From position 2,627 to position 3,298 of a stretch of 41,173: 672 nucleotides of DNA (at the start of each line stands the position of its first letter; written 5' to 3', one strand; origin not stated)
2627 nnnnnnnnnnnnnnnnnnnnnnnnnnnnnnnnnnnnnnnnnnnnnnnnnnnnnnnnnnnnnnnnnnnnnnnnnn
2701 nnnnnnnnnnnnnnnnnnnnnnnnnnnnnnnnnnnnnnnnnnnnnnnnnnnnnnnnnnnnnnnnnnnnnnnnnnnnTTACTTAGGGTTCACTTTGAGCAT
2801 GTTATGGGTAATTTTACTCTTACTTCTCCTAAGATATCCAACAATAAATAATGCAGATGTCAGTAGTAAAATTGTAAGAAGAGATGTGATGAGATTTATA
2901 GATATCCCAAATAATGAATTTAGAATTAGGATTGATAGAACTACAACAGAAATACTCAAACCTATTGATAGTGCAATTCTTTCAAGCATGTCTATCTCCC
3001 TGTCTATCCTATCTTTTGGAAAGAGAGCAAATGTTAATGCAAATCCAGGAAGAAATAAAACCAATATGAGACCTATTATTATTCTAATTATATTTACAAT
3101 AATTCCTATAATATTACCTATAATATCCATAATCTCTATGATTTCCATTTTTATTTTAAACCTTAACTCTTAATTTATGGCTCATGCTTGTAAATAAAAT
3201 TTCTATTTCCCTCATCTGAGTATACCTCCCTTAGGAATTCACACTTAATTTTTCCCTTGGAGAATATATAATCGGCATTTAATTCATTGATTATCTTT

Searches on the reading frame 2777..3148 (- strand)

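Call 60: search_protein_families(library=pfam, proteins=[window:2777-3148:-], max_evalue=0.01)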
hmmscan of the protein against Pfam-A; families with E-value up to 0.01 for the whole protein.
window:2777-3148:- (123 aa): 2 families
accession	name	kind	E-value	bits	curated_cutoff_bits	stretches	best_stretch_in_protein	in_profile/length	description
PF07760.16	DUF1616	-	1.6e-20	74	31.6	1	15-110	16-119/307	Protein of unknown function (DUF1616)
PF20176.3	DUF6541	-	0.0036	16.1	29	1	29-109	2-73/646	Family of unknown function (DUF6541)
